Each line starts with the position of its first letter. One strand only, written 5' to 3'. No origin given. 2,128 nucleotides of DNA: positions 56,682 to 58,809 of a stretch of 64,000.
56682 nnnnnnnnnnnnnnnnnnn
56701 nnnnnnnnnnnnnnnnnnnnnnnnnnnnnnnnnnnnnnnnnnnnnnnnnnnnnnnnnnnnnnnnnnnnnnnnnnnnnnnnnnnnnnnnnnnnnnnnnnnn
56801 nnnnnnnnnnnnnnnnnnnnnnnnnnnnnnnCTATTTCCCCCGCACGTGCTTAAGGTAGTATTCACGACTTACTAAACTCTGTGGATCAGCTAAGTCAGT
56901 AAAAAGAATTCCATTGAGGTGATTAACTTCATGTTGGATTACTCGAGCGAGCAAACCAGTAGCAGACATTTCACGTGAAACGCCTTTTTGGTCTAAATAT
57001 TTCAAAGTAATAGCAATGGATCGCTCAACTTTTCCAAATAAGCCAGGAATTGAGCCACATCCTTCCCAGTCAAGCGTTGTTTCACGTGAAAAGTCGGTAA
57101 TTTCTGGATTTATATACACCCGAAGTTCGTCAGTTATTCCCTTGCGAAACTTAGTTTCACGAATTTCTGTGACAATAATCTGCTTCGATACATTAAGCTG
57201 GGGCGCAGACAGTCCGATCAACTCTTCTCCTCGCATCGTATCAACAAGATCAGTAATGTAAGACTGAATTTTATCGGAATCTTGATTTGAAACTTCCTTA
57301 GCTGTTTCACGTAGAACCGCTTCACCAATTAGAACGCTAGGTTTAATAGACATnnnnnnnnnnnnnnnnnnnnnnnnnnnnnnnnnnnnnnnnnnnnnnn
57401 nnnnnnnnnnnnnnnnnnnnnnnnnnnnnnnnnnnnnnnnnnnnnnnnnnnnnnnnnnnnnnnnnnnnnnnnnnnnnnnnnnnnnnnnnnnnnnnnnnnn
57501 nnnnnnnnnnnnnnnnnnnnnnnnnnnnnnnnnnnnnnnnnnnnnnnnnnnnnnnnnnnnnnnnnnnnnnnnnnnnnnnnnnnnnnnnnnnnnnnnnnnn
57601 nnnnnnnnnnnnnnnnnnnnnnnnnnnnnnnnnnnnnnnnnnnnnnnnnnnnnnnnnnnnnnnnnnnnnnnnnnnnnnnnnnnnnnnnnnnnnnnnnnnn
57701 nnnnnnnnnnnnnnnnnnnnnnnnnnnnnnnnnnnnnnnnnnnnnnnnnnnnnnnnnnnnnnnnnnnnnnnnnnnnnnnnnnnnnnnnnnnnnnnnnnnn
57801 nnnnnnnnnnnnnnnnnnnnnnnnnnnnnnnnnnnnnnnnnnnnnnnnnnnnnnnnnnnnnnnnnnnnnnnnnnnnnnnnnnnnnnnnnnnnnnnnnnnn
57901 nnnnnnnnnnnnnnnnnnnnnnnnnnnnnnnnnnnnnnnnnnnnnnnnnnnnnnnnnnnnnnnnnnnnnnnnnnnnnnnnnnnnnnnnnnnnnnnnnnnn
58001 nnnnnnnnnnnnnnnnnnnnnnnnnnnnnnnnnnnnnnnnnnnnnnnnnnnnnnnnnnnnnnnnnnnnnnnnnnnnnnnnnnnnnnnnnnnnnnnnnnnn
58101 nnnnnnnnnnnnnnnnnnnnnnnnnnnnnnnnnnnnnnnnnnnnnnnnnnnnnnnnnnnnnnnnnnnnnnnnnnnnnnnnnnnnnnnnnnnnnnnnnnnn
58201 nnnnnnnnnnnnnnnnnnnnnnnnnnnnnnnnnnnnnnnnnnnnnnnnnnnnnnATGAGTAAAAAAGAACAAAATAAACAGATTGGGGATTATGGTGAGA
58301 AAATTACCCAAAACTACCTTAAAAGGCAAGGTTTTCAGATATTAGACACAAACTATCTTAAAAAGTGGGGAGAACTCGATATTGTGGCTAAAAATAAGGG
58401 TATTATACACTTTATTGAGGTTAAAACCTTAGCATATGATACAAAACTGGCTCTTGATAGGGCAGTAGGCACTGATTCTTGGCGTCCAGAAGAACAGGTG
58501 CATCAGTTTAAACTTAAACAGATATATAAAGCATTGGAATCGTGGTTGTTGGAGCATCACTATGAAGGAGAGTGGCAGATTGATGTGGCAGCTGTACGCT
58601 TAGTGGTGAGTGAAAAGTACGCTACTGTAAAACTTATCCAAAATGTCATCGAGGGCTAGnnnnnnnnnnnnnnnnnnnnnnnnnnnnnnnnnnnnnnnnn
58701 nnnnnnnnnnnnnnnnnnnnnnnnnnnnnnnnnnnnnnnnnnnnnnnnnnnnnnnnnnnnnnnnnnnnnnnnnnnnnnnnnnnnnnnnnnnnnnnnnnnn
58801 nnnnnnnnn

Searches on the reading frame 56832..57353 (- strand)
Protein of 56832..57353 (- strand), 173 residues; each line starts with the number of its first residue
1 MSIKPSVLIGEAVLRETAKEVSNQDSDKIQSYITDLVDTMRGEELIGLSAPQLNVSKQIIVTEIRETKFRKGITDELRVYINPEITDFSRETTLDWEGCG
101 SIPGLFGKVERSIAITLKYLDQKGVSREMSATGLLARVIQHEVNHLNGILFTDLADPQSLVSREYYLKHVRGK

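Call 6: search_protein_families(library=pfam, proteins=[window:56832-57353:-], max_evalue=0.01)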
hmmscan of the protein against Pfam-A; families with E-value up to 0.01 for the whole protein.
window:56832-57353:- (173 aa): 1 family
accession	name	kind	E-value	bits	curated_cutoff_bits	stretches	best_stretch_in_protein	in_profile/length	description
PF01327.26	Pep_deformylase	-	5.3e-44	150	22.8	1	7-158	5-153/156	Polypeptide deformylase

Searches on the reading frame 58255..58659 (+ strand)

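Call 6: search_protein_families(library=pfam, proteins=[window:58255-58659:+], max_evalue=0.01)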
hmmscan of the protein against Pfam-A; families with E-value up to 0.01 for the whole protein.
window:58255-58659:+ (134 aa): 3 families
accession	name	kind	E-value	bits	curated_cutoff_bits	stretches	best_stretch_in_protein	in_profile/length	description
PF02021.23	UPF0102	-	4.3e-17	62.7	23.6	1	14-114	1-80/80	Uncharacterised protein family UPF0102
PF08378.17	NERD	-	0.0029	18.5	22.1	1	11-79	2-72/111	Nuclease-related domain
PF14281.12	PDDEXK_4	-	0.0091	16.4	22.3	0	27-72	64-110/183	PD-(D/E)XK nuclease superfamily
